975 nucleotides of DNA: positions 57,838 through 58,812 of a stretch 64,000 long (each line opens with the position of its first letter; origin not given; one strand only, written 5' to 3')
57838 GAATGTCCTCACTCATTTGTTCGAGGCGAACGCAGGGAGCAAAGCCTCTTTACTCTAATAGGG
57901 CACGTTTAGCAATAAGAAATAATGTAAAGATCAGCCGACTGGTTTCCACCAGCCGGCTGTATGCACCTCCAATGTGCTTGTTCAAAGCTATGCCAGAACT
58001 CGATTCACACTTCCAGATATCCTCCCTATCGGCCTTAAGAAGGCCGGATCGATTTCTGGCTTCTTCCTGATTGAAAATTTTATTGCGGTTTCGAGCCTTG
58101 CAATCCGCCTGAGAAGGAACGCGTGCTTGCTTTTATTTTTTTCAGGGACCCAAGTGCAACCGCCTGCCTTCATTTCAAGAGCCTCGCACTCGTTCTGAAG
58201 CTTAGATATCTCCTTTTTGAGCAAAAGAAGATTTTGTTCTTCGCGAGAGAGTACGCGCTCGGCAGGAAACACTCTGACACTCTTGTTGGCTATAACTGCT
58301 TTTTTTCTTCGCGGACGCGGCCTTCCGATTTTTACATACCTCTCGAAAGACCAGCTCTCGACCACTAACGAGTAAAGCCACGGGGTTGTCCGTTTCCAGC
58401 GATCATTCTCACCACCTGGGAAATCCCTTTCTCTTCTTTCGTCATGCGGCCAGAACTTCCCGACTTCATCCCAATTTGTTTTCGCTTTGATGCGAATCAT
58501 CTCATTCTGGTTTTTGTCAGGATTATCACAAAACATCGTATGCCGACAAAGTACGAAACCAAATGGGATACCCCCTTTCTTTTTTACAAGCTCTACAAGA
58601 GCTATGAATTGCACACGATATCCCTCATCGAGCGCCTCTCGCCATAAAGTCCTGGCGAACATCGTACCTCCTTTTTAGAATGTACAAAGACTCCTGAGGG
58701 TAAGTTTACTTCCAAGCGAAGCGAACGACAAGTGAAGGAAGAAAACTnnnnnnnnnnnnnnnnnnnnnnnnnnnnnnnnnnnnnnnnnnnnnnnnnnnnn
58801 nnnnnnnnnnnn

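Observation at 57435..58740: Two adjacent uncharacterised monocistronic genes, each preceded by the same 36-nt element (81% identical)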

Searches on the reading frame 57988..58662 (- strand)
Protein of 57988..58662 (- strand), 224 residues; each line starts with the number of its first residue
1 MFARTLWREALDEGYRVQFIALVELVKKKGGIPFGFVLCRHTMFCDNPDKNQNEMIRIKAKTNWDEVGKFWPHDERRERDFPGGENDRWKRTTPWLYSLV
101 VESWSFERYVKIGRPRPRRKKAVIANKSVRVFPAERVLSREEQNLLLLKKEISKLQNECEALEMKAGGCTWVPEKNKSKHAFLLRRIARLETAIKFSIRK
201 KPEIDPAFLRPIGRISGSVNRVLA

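Call 6: search_protein_families(library=pfam, proteins=[window:57988-58662:-], max_evalue=1)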
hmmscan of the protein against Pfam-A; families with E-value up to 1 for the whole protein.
window:57988-58662:- (224 aa): 1 family
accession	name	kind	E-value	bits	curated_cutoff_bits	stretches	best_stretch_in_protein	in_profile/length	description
PF18210.6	Knl1_RWD_C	-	0.11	13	27.8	1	130-165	29-56/151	Knl1 RWD C-terminal domain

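Call 8: search_protein_families(library=phrogs, proteins=[window:57988-58662:-], max_evalue=1)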
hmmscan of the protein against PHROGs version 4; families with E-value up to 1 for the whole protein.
window:57988-58662:- (224 aa): 2 families
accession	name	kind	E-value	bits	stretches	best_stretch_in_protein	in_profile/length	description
phrog_18076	-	other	0.038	15.3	1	134-163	65-94/106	hol-like chemotaxis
phrog_6591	-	DNA, RNA and nucleotide metabolism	0.2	12.5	1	123-165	41-82/124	Holliday junction resolvase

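Call 9: search_protein_families(library=padloc, proteins=[window:57988-58662:-], max_evalue=1)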
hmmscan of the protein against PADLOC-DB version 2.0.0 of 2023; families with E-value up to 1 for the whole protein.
window:57988-58662:- (224 aa): 0 families

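Call 10: search_protein_families(library=ncbifam, proteins=[window:57988-58662:-], max_evalue=1)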
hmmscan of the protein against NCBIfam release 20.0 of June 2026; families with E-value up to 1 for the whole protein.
window:57988-58662:- (224 aa): 0 families

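Call 14: find_homologous_proteins(query=window:57988-58662:-, max_evalue=0.01)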
Query window:57988-58662:- (224 aa): 8 proteins with E <= 0.01 among 209 candidates.
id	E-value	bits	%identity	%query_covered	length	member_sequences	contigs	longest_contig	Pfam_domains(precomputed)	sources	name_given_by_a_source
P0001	1.2e-148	511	100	100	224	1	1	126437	-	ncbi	-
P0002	2.5e-110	386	78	100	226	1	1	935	-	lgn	-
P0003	9.5e-105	367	74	100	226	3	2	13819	-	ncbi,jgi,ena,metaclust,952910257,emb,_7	jgi:hypothetical protein|metaclust:\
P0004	2.2e-54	203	49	98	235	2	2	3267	-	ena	-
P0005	1.0e-49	187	44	98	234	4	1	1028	-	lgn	-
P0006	1.2e-48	184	47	98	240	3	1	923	-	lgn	-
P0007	7.9e-48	181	45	100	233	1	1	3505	-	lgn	-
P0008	9.0e-41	158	42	100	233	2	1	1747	-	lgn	-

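Call 16: find_encoding_contigs(protein=P0003, flank=8000, max_places=4)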
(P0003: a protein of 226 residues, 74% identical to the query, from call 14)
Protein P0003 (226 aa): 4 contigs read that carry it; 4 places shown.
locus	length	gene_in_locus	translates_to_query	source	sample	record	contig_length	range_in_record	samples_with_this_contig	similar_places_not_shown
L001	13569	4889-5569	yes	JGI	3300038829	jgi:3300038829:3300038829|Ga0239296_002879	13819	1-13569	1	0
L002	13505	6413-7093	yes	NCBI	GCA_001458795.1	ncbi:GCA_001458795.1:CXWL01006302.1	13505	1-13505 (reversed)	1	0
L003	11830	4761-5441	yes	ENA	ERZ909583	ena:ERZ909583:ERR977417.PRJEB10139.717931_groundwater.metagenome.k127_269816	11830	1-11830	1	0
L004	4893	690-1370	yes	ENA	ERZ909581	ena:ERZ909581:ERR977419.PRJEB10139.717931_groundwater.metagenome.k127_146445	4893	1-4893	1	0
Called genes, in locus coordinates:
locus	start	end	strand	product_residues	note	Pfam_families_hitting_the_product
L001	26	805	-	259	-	PF03372:Exo_endo_phos, PF14529:Exo_endo_phos_2 (weak)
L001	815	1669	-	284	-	PF02481:DNA_processg_A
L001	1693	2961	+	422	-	PF02403:Seryl_tRNA_N, PF00587:tRNA-synt_2b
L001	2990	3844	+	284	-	-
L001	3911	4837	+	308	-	PF01207:Dus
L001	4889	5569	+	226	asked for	-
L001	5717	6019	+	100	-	-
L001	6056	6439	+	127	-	-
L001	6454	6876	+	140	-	-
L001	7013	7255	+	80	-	PF00462:Glutaredoxin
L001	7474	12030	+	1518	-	PF19077:Big_13 (faint), PF00041:fn3, PF17957:Big_7, PF00041:fn3, PF14099:Polysacc_lyase, PF21294:Polysacc_lyase_14 (weak), PF17957:Big_7, PF00041:fn3, +3 more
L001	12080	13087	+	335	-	PF00044:Gp_dh_N, PF02800:Gp_dh_C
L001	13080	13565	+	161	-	PF02502:LacAB_rpiB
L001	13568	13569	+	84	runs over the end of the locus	?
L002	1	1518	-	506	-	?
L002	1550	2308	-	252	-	PF03372:Exo_endo_phos, PF14529:Exo_endo_phos_2 (weak)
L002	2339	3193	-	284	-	PF02481:DNA_processg_A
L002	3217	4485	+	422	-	PF02403:Seryl_tRNA_N, PF00587:tRNA-synt_2b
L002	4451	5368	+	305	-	-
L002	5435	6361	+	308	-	PF01207:Dus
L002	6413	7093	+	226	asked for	-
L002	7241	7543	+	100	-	-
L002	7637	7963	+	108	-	-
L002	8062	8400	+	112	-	-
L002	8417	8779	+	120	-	PF00462:Glutaredoxin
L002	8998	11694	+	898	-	-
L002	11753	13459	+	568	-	-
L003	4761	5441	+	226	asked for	-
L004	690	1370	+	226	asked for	-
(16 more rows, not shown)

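Call 17: find_encoding_contigs(protein=P0004, flank=5000, max_places=4)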
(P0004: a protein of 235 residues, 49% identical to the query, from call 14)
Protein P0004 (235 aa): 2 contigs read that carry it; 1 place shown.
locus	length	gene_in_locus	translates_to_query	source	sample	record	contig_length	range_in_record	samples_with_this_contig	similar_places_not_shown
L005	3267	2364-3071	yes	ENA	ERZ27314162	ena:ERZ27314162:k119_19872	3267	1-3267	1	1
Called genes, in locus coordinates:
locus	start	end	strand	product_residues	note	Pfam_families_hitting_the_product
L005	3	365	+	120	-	?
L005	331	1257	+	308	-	-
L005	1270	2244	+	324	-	PF01207:Dus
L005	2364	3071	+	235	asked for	-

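Call 18: find_encoding_contigs(protein=P0007, flank=5000, max_places=4)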
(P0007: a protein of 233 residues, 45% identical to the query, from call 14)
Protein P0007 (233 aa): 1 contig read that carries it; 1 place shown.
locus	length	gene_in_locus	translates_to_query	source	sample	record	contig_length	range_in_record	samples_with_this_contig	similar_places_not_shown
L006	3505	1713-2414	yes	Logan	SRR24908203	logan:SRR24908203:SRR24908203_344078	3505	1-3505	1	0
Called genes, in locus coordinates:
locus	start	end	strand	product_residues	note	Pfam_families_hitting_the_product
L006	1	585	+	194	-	?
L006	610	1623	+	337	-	PF01207:Dus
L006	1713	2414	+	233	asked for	-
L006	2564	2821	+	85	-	-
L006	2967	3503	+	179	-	?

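Call 26: find_related_loci(query=A2, collection=genome_contigs, flank=6000)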
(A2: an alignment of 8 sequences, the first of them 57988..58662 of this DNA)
Query A2 (224 aa) in genome_contigs; peptide patterns used: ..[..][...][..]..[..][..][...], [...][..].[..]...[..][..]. (x = any residue, [..] = any of these).
56 stretches matched a pattern, but none encodes a relative of the query by tblastn (E <= 1e-3).

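Call 28: find_encoding_contigs(protein=P0001, flank=3000, max_places=3)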
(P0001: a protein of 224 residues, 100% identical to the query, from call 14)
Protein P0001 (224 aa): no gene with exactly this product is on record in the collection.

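Call 32: search_protein_representatives(alignment_id=A2)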
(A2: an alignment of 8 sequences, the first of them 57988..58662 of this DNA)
Query: 8 sequences, 233 profile positions. Proteins with E-value up to 0.001 (for the whole library): 60; up to 1e-10: 43; up to 1e-30: 9. The best 60 are listed.
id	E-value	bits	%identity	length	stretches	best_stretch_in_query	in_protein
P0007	2.6e-114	397.0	-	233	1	1-233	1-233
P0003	6.3e-112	389.2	-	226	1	4-232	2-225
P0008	8.2e-111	385.6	-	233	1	1-231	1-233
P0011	8.1e-69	248.2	-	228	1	1-232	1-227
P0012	1.2e-57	211.7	-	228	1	1-230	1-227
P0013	2.1e-49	184.7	-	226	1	3-232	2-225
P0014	7.5e-41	156.7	-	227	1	1-227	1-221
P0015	1.0e-40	156.2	-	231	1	1-232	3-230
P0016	5.6e-36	140.7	-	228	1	1-176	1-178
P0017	1.8e-30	122.7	-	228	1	1-214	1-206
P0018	1.6e-28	116.3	-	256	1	1-202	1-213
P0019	2.2e-27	112.6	-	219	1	1-224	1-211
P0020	4.2e-25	105.1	-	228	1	1-228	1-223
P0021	4.2e-24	101.8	-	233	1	1-208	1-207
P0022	5.2e-24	101.5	-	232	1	4-163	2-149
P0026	1.2e-22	97.0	-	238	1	1-214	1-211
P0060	9.6e-07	45.1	-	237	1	1-202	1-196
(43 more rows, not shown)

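Call 33: predict_structure(alignment_id=A2)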
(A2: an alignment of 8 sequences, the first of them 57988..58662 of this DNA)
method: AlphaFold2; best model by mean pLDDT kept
length: 224 residues; sequences in the alignment: 8
mean_pLDDT: 57.7   pTM: 0.44
mean pLDDT of the five models: 57.7, 57.6, 56.8, 54.9, 46.9
residues with pLDDT >= 90: 4; 70-90: 73; 50-70: 63; < 50: 84
segments of 3 or more residues with pLDDT < 50: 62-68, 70-85, 104-107, 113-141, 198-224
pLDDT, mean of each block of 10 residues (from residue 1): 69 63 73 72 68 68 48 37 53 59 51 42 28 30 68 88 82 87 80 54 27 33 25
secondary structure, 60 per line:
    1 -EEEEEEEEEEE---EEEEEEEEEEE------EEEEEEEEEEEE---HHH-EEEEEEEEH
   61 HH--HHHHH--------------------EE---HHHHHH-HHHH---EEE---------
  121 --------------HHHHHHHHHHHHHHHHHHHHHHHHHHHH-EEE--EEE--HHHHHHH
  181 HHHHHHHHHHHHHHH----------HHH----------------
elements in order: E2-12 E16-26 E33-44 E52-59 H65-69 H95-100 H102-105 E109-111 H135-162 E164-166 E169-171 H174-195

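Call 37: search_solved_structures(query=A4, max_evalue=10, show_alignments=2)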
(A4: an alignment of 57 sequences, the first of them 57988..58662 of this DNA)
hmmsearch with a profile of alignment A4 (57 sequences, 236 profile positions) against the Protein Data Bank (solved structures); distinct sequences matched with E-value up to 10: 105 (the best 60 are shown).
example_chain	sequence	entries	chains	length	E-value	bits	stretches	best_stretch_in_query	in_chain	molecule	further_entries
9rgy_A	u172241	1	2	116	0.00021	24.5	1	143-208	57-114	sc-apCC3-CW-0NTT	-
7wu7_4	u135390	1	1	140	0.0016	21.6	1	130-211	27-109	Prefoldin subunit 4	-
6nr8_4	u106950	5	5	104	0.0047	20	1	130-211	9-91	Prefoldin subunit 4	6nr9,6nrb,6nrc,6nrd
9tls_A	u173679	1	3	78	0.0056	19.8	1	143-211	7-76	Sc-apCC-2-KLHL20-3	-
9rgv_A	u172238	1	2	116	0.0057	19.7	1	143-208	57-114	sc-apCC3-CW1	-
9rgw_A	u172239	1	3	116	0.018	18.1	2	142-212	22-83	sc-apCC3-CW2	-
8qad_A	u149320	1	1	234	0.02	18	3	144-208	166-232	sc-apCC-6-LLIA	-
9tlt_A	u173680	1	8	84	0.028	17.5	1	137-211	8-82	Sc-apCC-2-KLHL20-4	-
9rgx_A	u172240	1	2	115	0.032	17.3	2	142-213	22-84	sc-apCC3-ACW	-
9tll_A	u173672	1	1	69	0.086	15.9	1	152-210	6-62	Sc-apCC-2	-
5apu_A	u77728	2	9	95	0.1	15.7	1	147-212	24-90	GENERAL CONTROL PROTEIN GCN4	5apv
2lq4_p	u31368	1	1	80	0.11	15.5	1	139-214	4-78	Lysophosphatidic acid receptor 1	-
3tnu_B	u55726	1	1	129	0.12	15.4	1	128-209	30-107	Keratin, type II cytoskeletal 5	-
3thf_A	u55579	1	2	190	0.14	15.2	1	122-206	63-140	Protein Shroom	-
5apx_A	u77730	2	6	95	0.18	14.8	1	147-212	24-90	GENERAL CONTROL PROTEIN GCN4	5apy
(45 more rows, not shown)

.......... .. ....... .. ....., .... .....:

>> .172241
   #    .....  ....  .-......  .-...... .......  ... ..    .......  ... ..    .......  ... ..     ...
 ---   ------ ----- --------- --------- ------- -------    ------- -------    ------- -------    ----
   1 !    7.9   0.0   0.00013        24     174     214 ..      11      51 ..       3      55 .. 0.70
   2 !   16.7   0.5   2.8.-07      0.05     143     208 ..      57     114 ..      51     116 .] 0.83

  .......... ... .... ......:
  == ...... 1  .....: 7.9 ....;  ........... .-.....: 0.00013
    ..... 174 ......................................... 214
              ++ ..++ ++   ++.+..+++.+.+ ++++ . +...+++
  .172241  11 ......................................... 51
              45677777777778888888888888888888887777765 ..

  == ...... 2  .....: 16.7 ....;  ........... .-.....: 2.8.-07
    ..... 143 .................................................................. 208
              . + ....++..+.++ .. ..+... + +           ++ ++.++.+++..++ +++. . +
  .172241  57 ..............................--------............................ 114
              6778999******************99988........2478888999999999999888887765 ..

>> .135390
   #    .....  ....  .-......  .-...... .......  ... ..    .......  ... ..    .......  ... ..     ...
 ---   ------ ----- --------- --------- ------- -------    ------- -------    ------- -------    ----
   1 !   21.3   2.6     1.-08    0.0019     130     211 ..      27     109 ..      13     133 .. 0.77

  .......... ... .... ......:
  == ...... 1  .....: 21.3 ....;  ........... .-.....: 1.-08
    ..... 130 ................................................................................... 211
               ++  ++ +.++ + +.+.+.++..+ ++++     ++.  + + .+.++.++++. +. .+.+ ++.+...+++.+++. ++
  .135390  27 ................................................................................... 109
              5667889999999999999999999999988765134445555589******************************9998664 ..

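Call 38: search_protein_families(library=pfam, alignment_id=A4, max_evalue=0.1)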
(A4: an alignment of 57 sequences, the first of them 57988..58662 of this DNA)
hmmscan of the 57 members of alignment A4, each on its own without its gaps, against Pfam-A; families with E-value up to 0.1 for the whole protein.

A. member 1, window:57988-58662:- (224 aa): 0 families

B. families by the number of members that match (of 57 scanned): 36 families (the first 25 are shown)
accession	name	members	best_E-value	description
PF20570.3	DUF6779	3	0.01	Domain of unknown function (DUF6779)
PF02403.27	Seryl_tRNA_N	2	0.036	Seryl-tRNA synthetase N-terminal domain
PF18699.6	MRPL52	1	0.00075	Mitoribosomal protein mL52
PF10393.14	Matrilin_ccoil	1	0.0011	Trimeric coiled-coil oligomerisation domain of matrilin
PF01105.29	EMP24_GP25L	1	0.0033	emp24/gp25L/p24 family/GOLD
PF13413.12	HTH_25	1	0.0058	Helix-turn-helix domain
PF16326.10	ABC_tran_CTD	1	0.007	ABC transporter C-terminal domain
PF20596.3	pAdhesive_11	1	0.0094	Putative adhesive domain (group 11)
PF23991.1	DUF7310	1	0.013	Coiled-coil region of unknown function (DUF7310)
PF09366.15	DUF1997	1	0.017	Protein of unknown function (DUF1997)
PF21020.4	Spectrin_4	1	0.02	Spectrin-like repeat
PF25014.1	NET2A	1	0.021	NET2A-like domain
PF13411.12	MerR_1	1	0.021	MerR HTH family regulatory protein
PF12325.13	TMF_TATA_bd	1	0.026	TATA element modulatory factor 1 TATA binding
PF10944.13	DUF2630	1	0.026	Protein of unknown function (DUF2630)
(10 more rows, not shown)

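Call 41: find_homologous_proteins(query=A4, max_evalue=0.001)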
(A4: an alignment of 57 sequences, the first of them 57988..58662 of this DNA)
Query A4 (57 sequences) (224 aa, profile of the alignment): 12 proteins with E <= 0.001 among 4031 candidates.
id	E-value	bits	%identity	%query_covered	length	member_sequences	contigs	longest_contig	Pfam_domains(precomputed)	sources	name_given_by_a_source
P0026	6.2e-76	273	29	96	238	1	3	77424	-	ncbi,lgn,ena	ncbi:MAG: hypothetical protein AAB355_03520 [Patescibacteria group bacterium]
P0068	4.1e-75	271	32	86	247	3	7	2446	-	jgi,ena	-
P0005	8.9e-74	266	44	98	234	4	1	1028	-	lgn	-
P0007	2.8e-73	265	45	100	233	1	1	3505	-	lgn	-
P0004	2.8e-73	265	49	98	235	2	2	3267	-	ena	-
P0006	7.1e-72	260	47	98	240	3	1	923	-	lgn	-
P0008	2.0e-70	255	42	100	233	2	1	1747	-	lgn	-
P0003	4.1e-70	254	74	100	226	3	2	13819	-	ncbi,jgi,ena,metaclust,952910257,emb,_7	jgi:hypothetical protein|metaclust:\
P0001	6.1e-70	254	100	100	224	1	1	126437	-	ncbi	-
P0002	3.2e-66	242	78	100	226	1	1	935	-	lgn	-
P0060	6.1e-50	188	29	45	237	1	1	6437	-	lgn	-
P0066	1.9e-42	164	25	70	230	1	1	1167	-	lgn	-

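Call 42: find_encoding_contigs(protein=P0026, flank=6000, max_places=3)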
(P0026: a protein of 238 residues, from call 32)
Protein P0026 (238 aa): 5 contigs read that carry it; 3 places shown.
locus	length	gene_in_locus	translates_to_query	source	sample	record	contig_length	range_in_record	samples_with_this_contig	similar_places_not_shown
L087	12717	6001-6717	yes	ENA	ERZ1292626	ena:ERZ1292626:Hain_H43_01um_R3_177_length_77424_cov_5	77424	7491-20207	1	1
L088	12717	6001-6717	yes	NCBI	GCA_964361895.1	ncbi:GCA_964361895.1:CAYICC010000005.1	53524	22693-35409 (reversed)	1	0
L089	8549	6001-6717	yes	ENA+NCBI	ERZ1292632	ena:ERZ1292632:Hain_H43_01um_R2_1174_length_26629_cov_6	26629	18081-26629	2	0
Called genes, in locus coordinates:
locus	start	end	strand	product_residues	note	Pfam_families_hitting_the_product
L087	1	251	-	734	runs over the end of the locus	PF01751:Toprim, PF01131:Topoisom_bac, PF01396:Zn_ribbon_Top1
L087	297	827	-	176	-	-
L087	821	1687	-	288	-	PF02481:DNA_processg_A, PF17782:WHD_DprA (faint)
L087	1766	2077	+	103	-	-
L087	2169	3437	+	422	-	PF02403:Seryl_tRNA_N, PF00587:tRNA-synt_2b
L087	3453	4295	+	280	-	-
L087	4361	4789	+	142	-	-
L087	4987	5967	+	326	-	PF01207:Dus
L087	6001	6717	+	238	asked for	-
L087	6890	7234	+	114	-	-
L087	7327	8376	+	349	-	PF05496:RuvB_N, PF06068:TIP49 (faint), PF00004:AAA, PF13401:AAA_22 (faint), PF13177:DNA_pol3_delta2, PF12169:DNA_pol3_gamma3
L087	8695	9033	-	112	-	-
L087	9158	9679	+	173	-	-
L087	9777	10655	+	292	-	-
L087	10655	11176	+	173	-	-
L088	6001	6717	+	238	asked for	-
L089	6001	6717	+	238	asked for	-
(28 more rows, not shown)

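Call 43: find_encoding_contigs(protein=P0060, flank=6000, max_places=2)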
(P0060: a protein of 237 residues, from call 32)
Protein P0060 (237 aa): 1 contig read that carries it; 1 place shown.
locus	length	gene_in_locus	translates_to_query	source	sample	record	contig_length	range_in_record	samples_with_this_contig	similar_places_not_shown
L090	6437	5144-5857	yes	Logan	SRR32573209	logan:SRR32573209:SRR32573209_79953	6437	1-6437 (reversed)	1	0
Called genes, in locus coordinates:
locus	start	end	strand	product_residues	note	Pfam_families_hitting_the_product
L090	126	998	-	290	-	PF02481:DNA_processg_A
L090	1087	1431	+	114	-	PF00072:Response_reg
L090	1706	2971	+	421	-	PF02403:Seryl_tRNA_N, PF00587:tRNA-synt_2b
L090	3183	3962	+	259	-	-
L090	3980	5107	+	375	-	PF01207:Dus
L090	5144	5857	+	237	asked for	-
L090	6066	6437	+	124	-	?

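Call 44: find_encoding_contigs(protein=P0068, flank=3000, max_places=3)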
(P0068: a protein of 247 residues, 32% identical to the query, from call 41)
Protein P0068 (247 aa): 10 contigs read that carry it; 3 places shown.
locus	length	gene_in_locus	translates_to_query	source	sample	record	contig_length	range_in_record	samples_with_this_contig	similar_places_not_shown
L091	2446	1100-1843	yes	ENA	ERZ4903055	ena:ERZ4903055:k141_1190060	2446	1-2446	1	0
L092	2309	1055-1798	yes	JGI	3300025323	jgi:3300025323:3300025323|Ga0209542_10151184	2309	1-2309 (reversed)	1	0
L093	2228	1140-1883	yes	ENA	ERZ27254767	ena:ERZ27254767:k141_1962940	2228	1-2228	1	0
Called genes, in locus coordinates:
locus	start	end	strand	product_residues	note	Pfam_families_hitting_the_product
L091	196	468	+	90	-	-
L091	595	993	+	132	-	-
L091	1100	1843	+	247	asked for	-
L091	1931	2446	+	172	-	?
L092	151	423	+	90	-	-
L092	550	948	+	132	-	-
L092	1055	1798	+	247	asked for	-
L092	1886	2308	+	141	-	?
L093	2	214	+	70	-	?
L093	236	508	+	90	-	-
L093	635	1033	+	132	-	-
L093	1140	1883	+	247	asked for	-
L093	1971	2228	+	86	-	?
